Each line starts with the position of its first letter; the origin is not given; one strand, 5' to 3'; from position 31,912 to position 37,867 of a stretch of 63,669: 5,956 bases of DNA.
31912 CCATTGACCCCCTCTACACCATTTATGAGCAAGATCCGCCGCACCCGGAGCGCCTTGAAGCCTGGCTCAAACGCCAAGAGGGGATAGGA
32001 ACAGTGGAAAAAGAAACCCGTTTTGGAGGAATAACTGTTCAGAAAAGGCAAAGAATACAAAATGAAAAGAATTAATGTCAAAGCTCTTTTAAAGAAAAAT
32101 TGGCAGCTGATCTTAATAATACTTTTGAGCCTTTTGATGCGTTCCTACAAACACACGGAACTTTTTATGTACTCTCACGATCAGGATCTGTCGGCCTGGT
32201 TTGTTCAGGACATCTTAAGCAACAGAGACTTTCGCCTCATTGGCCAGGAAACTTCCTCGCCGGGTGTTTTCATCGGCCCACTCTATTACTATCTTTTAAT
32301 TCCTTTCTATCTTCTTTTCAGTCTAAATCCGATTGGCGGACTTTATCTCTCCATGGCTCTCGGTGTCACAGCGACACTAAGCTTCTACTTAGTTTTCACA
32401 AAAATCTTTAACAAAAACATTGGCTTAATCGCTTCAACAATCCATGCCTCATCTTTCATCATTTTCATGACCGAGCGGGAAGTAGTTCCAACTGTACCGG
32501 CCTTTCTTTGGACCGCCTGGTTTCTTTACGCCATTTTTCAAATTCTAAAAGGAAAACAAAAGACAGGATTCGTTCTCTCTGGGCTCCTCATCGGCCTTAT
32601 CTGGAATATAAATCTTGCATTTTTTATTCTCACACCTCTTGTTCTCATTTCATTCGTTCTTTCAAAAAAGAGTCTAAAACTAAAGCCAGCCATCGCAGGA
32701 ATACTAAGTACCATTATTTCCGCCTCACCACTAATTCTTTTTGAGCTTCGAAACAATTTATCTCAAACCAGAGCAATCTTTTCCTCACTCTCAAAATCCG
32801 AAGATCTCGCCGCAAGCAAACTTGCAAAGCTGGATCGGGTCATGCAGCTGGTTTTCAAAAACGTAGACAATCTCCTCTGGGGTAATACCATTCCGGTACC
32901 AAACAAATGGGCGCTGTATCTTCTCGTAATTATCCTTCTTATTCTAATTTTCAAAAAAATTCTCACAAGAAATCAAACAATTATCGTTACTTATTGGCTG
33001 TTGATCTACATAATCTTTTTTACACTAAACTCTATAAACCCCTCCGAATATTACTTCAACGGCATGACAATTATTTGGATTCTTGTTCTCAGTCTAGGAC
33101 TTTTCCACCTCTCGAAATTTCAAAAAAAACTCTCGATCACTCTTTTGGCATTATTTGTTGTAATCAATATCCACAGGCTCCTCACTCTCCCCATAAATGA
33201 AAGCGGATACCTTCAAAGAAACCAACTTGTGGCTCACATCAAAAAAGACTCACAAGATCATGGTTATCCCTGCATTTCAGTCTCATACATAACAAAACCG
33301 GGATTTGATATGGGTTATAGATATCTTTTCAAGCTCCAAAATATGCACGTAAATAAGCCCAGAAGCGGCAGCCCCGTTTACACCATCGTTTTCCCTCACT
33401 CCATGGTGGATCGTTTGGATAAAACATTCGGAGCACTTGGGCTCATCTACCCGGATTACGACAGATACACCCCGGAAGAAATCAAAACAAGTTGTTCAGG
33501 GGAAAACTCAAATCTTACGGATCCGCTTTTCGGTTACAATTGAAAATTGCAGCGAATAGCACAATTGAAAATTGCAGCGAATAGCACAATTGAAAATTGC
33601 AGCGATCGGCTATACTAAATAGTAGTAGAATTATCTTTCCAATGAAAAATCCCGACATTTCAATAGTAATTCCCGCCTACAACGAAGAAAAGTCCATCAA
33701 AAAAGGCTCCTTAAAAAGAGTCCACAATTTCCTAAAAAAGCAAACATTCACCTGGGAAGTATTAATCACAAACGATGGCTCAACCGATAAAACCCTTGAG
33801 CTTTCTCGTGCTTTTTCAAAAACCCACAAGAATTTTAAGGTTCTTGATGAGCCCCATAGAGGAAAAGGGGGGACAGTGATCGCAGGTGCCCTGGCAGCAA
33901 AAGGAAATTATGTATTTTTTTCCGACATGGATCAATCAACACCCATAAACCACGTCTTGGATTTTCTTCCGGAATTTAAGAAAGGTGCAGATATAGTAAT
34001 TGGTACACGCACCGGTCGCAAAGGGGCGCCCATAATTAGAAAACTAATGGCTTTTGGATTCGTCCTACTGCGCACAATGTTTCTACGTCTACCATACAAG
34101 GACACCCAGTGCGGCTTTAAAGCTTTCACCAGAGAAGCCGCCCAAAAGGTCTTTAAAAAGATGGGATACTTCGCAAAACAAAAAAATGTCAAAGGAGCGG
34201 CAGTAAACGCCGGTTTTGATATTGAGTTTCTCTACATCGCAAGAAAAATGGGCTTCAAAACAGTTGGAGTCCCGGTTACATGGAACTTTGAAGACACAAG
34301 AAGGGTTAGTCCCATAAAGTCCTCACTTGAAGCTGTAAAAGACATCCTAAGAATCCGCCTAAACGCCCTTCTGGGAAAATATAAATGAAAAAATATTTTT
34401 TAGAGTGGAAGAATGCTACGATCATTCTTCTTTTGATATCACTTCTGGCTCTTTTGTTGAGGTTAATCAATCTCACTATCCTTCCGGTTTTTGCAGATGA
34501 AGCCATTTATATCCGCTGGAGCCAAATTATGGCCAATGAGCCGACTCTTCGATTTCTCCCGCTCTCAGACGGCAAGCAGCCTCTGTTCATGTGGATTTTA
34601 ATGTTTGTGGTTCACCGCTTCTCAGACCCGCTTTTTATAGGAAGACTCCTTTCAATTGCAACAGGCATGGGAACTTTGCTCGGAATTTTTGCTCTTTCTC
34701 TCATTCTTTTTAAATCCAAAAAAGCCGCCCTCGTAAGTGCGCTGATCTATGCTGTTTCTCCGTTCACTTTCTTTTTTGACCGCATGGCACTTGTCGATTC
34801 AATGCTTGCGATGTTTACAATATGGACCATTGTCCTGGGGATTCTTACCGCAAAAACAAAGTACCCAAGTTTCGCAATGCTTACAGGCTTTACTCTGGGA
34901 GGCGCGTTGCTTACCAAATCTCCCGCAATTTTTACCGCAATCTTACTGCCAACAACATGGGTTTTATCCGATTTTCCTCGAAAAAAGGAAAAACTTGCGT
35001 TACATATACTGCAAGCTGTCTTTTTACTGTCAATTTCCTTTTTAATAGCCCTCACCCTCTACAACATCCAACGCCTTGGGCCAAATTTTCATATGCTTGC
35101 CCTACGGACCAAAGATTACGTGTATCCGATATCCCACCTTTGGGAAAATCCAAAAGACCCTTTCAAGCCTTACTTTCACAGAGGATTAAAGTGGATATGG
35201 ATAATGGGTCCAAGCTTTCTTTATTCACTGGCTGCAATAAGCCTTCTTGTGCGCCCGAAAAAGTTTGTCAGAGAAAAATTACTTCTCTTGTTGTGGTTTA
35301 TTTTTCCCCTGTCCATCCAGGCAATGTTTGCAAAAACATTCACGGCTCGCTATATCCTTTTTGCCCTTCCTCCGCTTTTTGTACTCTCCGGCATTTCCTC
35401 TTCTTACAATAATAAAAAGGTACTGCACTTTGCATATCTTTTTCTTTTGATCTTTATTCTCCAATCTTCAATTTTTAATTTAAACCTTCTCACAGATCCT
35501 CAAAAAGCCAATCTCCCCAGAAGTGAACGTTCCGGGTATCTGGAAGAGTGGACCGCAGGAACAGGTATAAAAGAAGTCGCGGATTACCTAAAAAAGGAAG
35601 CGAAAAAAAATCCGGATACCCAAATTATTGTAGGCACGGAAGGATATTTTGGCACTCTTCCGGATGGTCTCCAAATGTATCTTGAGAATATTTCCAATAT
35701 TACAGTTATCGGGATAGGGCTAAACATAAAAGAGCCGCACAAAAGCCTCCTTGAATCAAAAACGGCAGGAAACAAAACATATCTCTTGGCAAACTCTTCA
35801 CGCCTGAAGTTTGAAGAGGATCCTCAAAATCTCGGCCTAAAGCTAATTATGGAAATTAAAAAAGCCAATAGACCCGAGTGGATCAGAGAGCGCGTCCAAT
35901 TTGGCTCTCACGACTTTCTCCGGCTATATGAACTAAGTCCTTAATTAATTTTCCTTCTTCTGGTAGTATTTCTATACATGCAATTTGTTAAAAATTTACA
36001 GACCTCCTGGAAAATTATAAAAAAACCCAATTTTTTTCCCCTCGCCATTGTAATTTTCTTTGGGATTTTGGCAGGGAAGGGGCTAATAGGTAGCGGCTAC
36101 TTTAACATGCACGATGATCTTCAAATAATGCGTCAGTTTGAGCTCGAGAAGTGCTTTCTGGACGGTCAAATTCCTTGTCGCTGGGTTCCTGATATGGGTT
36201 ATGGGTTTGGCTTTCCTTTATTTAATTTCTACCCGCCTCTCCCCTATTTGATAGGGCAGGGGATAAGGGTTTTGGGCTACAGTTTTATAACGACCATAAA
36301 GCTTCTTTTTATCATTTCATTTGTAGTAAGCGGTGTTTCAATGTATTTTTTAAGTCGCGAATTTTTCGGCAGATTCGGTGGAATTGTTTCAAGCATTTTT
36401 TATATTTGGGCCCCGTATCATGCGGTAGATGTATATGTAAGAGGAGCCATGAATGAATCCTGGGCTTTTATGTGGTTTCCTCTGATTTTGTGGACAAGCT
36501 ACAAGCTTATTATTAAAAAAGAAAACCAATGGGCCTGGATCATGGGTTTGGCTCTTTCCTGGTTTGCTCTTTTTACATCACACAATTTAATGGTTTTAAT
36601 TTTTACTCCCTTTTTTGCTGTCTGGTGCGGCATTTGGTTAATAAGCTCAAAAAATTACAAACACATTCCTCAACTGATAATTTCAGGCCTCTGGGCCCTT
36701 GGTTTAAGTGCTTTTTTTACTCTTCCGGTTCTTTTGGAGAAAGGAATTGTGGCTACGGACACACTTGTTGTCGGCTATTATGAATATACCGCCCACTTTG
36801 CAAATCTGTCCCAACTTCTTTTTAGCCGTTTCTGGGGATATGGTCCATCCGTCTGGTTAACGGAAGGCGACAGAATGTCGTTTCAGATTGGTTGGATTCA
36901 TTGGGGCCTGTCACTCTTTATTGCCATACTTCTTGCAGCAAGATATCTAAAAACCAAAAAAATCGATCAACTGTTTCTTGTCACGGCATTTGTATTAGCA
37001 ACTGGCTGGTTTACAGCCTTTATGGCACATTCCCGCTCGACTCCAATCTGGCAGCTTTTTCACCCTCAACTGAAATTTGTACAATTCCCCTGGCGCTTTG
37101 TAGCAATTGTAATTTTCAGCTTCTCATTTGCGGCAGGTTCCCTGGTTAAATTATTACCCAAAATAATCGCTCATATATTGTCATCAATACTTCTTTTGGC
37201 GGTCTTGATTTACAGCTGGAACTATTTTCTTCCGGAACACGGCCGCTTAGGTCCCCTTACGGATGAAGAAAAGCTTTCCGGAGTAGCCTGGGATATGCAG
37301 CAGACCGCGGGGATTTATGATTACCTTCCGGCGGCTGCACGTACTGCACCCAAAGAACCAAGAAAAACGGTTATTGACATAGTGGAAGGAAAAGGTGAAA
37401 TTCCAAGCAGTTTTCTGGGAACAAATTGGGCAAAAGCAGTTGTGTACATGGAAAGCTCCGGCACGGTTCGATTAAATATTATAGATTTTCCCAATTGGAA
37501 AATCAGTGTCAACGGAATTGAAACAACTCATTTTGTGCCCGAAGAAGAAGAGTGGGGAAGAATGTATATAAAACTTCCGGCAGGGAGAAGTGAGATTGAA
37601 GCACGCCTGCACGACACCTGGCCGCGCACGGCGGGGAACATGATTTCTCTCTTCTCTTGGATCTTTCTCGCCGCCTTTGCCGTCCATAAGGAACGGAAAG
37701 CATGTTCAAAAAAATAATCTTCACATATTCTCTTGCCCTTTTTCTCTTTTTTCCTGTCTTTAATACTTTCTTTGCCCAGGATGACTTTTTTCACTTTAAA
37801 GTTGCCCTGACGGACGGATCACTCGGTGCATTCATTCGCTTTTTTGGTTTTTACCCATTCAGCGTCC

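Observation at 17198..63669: About 46-kb multi-GT-C surface glycosylation island: about 20 lipid-donor transferases served by four donor synthases and one GtrA domain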

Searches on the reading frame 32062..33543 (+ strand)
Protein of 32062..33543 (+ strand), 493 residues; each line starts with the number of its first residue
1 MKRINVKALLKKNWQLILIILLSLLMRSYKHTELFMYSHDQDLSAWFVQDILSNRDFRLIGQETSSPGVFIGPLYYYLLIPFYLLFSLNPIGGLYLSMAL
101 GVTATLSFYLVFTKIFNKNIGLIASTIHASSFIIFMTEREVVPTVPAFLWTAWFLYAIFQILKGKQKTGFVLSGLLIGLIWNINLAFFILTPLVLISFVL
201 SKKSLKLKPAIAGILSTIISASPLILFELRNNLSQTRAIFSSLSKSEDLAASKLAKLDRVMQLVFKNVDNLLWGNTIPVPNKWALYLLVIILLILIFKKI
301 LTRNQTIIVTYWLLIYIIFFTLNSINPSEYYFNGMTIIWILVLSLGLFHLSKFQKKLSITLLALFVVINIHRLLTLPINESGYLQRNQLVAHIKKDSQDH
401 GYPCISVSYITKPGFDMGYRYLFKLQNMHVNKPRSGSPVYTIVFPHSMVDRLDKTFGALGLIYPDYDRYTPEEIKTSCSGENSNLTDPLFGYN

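Call 4: search_protein_families(library=pfam, proteins=[window:32062-33543:+], max_evalue=0.01)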
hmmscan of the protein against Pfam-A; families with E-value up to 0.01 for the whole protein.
window:32062-33543:+ (493 aa): 1 family
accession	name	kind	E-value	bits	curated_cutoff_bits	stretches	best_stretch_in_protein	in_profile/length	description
PF13231.12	PMT_2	-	9.1e-08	32.9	26.1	1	73-225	4-158/160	Dolichyl-phosphate-mannose-protein mannosyltransferase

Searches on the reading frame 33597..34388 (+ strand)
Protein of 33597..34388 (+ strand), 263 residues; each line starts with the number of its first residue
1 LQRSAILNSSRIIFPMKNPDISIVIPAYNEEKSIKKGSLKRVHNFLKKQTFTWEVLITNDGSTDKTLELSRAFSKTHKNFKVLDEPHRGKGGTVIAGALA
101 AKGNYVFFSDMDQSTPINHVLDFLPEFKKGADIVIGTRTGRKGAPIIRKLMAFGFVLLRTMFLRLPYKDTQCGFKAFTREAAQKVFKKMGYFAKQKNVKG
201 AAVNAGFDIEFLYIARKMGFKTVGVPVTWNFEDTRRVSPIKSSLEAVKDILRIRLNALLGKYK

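Call 4: search_protein_families(library=pfam, proteins=[window:33597-34388:+], max_evalue=0.01)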
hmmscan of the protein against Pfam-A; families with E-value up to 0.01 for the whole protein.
window:33597-34388:+ (263 aa): 2 families
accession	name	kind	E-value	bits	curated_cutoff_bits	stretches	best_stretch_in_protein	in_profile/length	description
PF00535.33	Glycos_transf_2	-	7.6e-25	88.2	23.3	1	22-186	1-168/168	Glycosyl transferase family 2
PF10111.15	Glyco_tranf_2_2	-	1.7e-05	24.9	27.3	1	22-113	1-92/276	Glycosyltransferase like family 2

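Call 55: search_protein_families(library=ncbifam, proteins=[window:33597-34388:+], max_evalue=0.00001)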
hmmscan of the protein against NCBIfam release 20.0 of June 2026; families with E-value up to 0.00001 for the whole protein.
window:33597-34388:+ (263 aa): 14 families
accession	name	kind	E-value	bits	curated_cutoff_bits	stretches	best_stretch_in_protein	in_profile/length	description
NF047588.1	GlcsyltransPgfSStrep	equivalog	6.8e-22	78.1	500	1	21-191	3-173/308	glycosyltransferase PgfS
NF007482.0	PRK10073.1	equivalog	3.6e-14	52.5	423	1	18-114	5-97/334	glycosyltransferase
TIGR03937.1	PgaC_IcaA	equivalog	1.4e-12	47.3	422.3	1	17-113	43-136/407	poly-beta-1,6-N-acetyl-D-glucosamine synthase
TIGR04182.1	glyco_TIGR04182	equivalog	4.2e-12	46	325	1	20-209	1-183/293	S-layer glycoprotein N-glycosyltransferase AglJ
TIGR04283.1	glyco_like_mftF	equivalog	3.1e-11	43.3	182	1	21-153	1-123/221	TIGR04283 family arsenosugar biosynthesis glycosyltransferase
NF010496.0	PRK13915.1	equivalog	4.5e-11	42.4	262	1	17-117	29-131/307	glucosyl-3-phosphoglycerate synthase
NF041391.1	DPhHxTase_Halo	equivalog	5.1e-11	42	375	1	27-185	3-153/213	dolichyl-phosphate hexose transferase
NF007986.1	PRK10714.1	equivalog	5.4e-11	42.1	529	1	20-152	7-139/316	undecaprenyl-phosphate 4-deoxy-4-formamido-L-arabinose transferase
NF038302.1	EPS_HpsE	equivalog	5.6e-10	38.7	300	1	20-120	2-104/307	hormogonium polysaccharide biosynthesis glycosyltransferase HpsE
NF047683.1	TeichurnBiosyTuaG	equivalog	1.9e-09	37.6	400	1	17-114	4-98/252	teichuronic acid biosynthesis protein TuaG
NF041875.1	EPS_EpsD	equivalog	2.4e-09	37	370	1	21-134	1-111/325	exopolysaccharide biosynthesis glycosyltransferase EpsD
NF058614.1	PPMAGASynPpgS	equivalog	2.9e-09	36.7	370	1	20-189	1-169/226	polyprenyl-phospho-N-acetylgalactosaminyl synthase PpgS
TIGR03111.1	glyc2_xrt_Gpos1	hypoth_equivalog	1.6e-07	30.5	363.95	1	8-137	38-166/439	TIGR03111 family XrtG-associated glycosyltransferase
NF050050.1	ProtGlycPglI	equivalog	9.2e-07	28.5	500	1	19-137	2-118/306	GalNAc(5)-diNAcBac-PP-undecaprenol beta-1,3-glucosyltransferase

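Call 57: search_solved_structures(query=window:33597-34388:+, max_evalue=0.001)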
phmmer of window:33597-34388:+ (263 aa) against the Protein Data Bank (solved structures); distinct sequences matched with E-value up to 0.001: 20.
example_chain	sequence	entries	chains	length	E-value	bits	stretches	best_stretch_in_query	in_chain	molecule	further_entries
5ekp_C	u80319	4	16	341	5.4e-14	55.5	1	19-183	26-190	Uncharacterized glycosyltransferase sll0501 | Glycosyltransferase sll0501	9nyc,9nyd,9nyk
9nye_A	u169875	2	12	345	5.6e-14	55.5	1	19-183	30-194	Glycosyltransferase sll0501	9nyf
5eke_A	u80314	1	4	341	5.8e-14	55.4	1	19-183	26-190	Uncharacterized glycosyltransferase sll0501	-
5mlz_A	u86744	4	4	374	6.9e-13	51.9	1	18-186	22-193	Dolichol monophosphate mannose synthase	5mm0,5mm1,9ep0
2z87_A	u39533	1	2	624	2.3e-11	47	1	18-135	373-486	Chondroitin synthase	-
2z86_A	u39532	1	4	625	2.3e-11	46.9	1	18-135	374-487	Chondroitin synthase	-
9bhc_C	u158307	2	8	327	5.2e-09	39.2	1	20-179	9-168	Undecaprenyl-phosphate 4-deoxy-4-formamido-L-arabinose transferase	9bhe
8vxh_A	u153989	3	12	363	5.9e-09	39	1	20-179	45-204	Undecaprenyl-phosphate 4-deoxy-4-formamido-L-arabinose transferase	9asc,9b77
5hea_A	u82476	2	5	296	6.4e-09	38.9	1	21-114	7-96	Putative glycosyltransferase (GalT1)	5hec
6p61_A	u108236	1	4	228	2.8e-07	33.5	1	17-118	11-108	Glycosyltransferase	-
9hwj_A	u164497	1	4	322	2.2e-06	30.6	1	15-144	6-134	Undecaprenyl-phosphate 4-deoxy-4-formamido-L-arabinose transferase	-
9omh_A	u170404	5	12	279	3.1e-06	30.1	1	20-136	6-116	Glycosyltransferase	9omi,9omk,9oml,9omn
9omm_A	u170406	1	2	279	3.2e-06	30.1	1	20-136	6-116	Glycosyltransferase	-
9jma_A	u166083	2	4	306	3.4e-06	30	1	21-135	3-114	GalNAc(5)-diNAcBac-PP-undecaprenol beta-1,3-glucosyltransferase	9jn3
9omj_A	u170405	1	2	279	3.6e-06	29.9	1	20-136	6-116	Glycosyltransferase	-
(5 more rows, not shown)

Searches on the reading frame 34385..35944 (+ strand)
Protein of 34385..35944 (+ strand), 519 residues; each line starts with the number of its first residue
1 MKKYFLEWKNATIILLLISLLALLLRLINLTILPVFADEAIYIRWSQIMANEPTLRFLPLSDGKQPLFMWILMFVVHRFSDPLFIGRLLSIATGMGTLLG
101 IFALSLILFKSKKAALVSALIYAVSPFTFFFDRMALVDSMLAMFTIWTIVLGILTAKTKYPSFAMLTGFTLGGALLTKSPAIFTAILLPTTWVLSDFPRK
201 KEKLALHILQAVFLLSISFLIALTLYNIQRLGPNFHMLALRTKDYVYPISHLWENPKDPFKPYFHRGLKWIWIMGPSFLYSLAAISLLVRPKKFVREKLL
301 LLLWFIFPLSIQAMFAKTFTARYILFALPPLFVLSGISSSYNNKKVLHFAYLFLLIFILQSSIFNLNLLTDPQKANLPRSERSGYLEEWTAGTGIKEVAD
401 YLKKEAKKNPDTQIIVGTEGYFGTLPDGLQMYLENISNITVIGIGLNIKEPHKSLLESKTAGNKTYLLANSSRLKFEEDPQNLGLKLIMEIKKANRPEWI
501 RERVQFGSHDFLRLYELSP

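Call 4: search_protein_families(library=pfam, proteins=[window:34385-35944:+], max_evalue=0.01)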
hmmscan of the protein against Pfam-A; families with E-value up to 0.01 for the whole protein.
window:34385-35944:+ (519 aa): 2 families
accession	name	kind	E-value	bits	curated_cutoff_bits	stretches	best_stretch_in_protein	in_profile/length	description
PF13231.12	PMT_2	-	3.2e-11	44.2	26.1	1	66-217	4-154/160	Dolichyl-phosphate-mannose-protein mannosyltransferase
PF02366.24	PMT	-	2.2e-08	34.4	22.7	1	64-228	62-239/245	Dolichyl-phosphate-mannose-protein mannosyltransferase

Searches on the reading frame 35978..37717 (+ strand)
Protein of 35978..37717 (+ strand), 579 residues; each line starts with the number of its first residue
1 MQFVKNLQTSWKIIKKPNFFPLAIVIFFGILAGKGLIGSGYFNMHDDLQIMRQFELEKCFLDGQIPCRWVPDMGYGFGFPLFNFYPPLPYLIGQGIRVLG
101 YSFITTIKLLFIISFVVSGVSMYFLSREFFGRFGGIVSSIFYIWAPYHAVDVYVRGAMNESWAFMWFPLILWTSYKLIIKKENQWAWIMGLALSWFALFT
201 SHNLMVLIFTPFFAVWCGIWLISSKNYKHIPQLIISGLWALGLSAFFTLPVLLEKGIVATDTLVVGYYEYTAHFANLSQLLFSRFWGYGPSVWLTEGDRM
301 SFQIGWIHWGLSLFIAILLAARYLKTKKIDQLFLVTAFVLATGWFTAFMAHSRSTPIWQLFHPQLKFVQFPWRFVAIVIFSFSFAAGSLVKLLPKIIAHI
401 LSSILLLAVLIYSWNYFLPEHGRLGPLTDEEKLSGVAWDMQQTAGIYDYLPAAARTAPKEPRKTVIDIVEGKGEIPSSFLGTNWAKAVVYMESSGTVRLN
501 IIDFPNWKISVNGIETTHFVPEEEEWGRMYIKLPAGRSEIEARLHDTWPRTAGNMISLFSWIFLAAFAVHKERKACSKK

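Call 4: search_protein_families(library=pfam, proteins=[window:35978-37717:+], max_evalue=0.01)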
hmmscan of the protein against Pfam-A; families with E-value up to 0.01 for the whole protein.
window:35978-37717:+ (579 aa): 1 family
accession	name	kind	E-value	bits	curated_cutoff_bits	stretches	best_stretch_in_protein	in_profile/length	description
PF10131.15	PTPS_related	-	7.7e-12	44.9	26.4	1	82-423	1-316/621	6-pyruvoyl-tetrahydropterin synthase related domain; membrane protein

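Call 22: search_protein_families(library=ncbifam, proteins=[window:35978-37717:+], max_evalue=0.01)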
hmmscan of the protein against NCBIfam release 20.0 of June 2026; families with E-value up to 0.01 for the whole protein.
window:35978-37717:+ (579 aa): 0 families
